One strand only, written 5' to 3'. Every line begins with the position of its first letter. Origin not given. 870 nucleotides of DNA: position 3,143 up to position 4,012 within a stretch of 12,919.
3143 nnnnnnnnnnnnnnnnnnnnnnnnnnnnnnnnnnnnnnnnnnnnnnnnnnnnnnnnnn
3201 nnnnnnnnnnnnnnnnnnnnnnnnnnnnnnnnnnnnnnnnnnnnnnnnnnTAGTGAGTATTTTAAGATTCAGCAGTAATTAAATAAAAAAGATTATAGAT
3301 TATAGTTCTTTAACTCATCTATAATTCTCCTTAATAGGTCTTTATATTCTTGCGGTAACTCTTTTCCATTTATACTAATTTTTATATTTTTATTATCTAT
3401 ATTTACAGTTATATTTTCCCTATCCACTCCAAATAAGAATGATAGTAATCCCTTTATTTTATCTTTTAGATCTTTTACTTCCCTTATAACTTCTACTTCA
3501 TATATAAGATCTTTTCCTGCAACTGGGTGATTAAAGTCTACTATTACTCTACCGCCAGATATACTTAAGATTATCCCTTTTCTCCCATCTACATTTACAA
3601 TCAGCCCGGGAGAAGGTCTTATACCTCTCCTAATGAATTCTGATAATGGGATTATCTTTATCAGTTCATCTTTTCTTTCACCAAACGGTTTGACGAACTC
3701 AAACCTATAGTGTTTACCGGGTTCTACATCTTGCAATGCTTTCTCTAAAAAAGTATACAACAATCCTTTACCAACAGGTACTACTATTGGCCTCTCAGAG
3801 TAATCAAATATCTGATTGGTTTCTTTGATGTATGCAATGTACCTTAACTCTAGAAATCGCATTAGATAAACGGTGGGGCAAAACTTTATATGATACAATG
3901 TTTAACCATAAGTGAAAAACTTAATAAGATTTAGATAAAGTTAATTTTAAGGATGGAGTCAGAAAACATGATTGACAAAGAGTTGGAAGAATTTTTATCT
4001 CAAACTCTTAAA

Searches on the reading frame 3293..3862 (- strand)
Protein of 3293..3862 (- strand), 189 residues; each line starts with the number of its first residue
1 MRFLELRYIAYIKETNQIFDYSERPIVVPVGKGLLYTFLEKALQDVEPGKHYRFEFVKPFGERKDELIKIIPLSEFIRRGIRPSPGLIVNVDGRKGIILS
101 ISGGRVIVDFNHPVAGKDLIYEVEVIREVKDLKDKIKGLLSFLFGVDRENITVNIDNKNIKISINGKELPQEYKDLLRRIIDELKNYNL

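Call 16: find_homologous_proteins(query=window:3293-3862:-, max_evalue=0.00001)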
Query window:3293-3862:- (189 aa): 17 proteins with E <= 0.00001 among 194 candidates.
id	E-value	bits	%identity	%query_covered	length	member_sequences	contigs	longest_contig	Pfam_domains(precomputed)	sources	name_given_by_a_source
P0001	2.4e-116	404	100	100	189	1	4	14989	PF22199.3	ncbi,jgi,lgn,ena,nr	ncbi:MAG TPA: hypothetical protein EYH09_01255 [Candidatus Nanopusillus sp.]|nr:hypothetical protein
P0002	3.4e-101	355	83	100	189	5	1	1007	PF22199.3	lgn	-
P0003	5.5e-100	351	82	100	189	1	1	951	PF22199.3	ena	-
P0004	1.9e-77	277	66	100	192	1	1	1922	PF22199.3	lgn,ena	-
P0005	6.4e-76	272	65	98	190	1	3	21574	PF22199.3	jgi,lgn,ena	-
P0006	2.1e-72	261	60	100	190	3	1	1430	PF22199.3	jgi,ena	-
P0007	2.1e-62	228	55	98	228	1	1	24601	PF22199.3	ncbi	-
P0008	2.4e-29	120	39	96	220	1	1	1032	PF22199.3,PF00254.35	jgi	-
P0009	7.7e-28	116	41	80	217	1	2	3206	PF22199.3,PF00254.35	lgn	-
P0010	3.3e-27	114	38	97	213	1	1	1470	PF22199.3,PF00254.35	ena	-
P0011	4.2e-27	113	38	96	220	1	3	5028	PF22199.3,PF00254.35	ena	-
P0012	5.0e-27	113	38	96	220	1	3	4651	PF22199.3,PF00254.35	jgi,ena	-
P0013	5.9e-26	109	38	96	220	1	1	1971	PF22199.3,PF00254.35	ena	-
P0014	1.2e-24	105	34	89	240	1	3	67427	PF22199.3,PF00254.35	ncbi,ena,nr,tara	ncbi:peptidylprolyl isomerase [archaeon]|nr:peptidylprolyl isomerase [archaeon]|tara:strand:+ start:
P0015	1.3e-22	99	35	96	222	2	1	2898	PF22199.3,PF00254.35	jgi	-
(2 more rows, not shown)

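Call 18: find_encoding_contigs(protein=P0005, flank=3000, max_places=4)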
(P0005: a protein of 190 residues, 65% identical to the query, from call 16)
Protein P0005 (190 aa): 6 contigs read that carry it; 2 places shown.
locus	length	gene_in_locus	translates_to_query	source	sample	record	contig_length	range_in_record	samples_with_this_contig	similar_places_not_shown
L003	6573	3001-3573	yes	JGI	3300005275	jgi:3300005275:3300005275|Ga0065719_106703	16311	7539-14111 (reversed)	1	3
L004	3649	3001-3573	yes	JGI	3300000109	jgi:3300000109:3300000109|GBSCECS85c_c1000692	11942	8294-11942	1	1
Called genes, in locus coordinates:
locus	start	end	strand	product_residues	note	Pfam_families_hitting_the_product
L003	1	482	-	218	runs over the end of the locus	PF00687:Ribosomal_L1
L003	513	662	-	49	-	-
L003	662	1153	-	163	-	PF03946:Ribosomal_L11_N, PF00298:Ribosomal_L11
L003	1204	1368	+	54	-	PF00584:SecE (weak)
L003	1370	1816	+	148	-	PF00467:KOW (faint), PF03439:Spt5-NGN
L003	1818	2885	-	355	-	PF00091:Tubulin, PF12327:FtsZ_C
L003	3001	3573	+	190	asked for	PF22199:FKBP26_IF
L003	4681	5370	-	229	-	PF01255:Prenyltransf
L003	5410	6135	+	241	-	PF01904:DUF72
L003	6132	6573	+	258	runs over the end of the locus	PF01416:PseudoU_synth_1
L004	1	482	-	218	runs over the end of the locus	PF00687:Ribosomal_L1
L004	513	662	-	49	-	-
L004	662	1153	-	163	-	PF03946:Ribosomal_L11_N, PF00298:Ribosomal_L11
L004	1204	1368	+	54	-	PF00584:SecE (weak)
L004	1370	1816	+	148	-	PF00467:KOW (faint), PF03439:Spt5-NGN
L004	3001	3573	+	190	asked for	PF22199:FKBP26_IF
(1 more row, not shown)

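Call 19: find_encoding_contigs(protein=P0007, flank=3000, max_places=4)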
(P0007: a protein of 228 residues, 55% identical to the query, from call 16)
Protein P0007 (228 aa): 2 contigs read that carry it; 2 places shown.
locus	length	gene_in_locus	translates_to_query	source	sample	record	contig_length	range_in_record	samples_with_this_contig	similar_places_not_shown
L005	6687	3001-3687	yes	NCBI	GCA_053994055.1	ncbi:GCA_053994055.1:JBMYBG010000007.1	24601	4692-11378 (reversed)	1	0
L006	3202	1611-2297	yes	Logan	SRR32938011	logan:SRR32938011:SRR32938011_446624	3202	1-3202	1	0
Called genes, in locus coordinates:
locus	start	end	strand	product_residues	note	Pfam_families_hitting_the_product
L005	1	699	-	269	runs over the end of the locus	-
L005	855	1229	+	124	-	-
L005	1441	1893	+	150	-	PF03439:Spt5-NGN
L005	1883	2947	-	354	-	PF00091:Tubulin, PF12327:FtsZ_C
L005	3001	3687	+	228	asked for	PF22199:FKBP26_IF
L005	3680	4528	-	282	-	PF07091:FmrO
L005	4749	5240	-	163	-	-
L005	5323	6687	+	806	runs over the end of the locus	PF03104:DNA_pol_B_exo1, PF13482:RNase_H_2 (weak), PF10108:DNA_pol_B_exo2, PF00136:DNA_pol_B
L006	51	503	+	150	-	PF03439:Spt5-NGN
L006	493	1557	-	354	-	PF00091:Tubulin, PF12327:FtsZ_C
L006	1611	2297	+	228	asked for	PF22199:FKBP26_IF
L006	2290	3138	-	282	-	PF07091:FmrO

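Call 21: find_encoding_contigs(protein=P0002, flank=3000, max_places=4)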
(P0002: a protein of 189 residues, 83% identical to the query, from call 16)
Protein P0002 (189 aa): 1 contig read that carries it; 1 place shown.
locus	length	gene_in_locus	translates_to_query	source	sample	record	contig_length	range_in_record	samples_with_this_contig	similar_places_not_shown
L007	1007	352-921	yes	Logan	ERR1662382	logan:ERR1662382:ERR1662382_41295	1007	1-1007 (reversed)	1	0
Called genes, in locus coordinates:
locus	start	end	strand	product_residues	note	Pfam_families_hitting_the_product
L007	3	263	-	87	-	?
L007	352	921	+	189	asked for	PF22199:FKBP26_IF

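Call 22: find_encoding_contigs(protein=P0003, flank=3000, max_places=4)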
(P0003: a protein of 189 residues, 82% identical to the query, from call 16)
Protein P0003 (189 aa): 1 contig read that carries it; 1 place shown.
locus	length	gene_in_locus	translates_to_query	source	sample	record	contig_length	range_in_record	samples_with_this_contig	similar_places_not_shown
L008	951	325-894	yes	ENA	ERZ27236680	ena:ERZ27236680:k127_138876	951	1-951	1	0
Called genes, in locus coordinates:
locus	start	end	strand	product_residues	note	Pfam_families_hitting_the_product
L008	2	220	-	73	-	?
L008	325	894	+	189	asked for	PF22199:FKBP26_IF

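Call 23: find_encoding_contigs(protein=P0004, flank=3000, max_places=4)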
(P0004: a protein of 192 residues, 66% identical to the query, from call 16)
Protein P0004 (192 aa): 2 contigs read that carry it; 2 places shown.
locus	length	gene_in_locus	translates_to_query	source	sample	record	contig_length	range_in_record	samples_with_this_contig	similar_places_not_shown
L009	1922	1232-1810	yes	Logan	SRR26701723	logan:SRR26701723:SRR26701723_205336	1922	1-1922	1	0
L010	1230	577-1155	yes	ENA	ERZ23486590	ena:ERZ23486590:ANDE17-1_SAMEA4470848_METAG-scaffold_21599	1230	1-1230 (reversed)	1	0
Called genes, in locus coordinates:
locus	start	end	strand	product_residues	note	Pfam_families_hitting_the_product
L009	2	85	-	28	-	?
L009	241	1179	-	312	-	PF01699:Na_Ca_ex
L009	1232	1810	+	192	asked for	PF22199:FKBP26_IF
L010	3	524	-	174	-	?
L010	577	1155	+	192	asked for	PF22199:FKBP26_IF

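Call 24: find_encoding_contigs(protein=P0006, flank=3000, max_places=4)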
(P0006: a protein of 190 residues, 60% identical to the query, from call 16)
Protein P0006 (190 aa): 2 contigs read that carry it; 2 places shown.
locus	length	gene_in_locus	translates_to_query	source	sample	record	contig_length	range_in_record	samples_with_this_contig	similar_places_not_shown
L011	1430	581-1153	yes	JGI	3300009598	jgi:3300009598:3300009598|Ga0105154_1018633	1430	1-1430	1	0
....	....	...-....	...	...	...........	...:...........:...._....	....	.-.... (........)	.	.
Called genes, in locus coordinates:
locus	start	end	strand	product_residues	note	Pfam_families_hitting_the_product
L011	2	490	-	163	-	?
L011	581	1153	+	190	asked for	PF22199:FKBP26_IF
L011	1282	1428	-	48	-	?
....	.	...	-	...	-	?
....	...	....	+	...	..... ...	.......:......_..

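Call 29: find_encoding_contigs(protein=P0001, flank=2500, max_places=8)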
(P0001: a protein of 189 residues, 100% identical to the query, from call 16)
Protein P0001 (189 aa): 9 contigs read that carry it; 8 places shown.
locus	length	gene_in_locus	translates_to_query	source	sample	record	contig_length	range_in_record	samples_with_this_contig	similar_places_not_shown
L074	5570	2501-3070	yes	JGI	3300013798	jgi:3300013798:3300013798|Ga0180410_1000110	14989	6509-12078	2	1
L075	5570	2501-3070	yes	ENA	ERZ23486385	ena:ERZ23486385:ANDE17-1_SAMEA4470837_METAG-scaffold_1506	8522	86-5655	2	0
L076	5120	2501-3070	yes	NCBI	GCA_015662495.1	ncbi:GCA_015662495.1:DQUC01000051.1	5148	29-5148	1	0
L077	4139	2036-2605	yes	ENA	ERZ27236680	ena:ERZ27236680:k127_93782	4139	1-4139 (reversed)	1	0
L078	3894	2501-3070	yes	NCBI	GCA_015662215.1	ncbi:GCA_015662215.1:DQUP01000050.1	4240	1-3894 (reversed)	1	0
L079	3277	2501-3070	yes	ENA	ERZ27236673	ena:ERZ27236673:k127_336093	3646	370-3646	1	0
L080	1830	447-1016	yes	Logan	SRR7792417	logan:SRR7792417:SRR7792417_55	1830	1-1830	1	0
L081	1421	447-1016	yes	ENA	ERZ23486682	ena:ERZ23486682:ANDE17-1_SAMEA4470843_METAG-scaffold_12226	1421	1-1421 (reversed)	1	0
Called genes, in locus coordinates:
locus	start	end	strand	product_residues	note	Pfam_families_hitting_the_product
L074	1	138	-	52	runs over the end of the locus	-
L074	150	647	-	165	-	PF03946:Ribosomal_L11_N, PF00298:Ribosomal_L11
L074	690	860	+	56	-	-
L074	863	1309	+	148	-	PF03439:Spt5-NGN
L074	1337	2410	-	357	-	PF00091:Tubulin, PF12327:FtsZ_C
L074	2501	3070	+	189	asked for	PF22199:FKBP26_IF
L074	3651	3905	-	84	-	PF05239:PRC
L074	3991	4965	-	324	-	PF10391:DNA_pol_lambd_f (weak), PF14520:HHH_5, PF21999:IMS_HHH_1 (weak), PF12826:HHH_2 (weak), PF00154:RecA_N, PF08423:Rad51, PF13481:AAA_25, PF06745:ATPase, +3 more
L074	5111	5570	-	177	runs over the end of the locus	PF00827:Ribosomal_L15e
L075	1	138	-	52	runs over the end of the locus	-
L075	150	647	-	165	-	PF03946:Ribosomal_L11_N, PF00298:Ribosomal_L11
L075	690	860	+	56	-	-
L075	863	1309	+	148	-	PF03439:Spt5-NGN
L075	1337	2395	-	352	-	PF00091:Tubulin, PF12327:FtsZ_C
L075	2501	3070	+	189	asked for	PF22199:FKBP26_IF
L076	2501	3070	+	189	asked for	PF22199:FKBP26_IF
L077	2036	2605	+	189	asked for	PF22199:FKBP26_IF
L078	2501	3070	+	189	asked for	PF22199:FKBP26_IF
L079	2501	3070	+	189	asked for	PF22199:FKBP26_IF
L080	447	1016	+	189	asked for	PF22199:FKBP26_IF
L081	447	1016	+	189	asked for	PF22199:FKBP26_IF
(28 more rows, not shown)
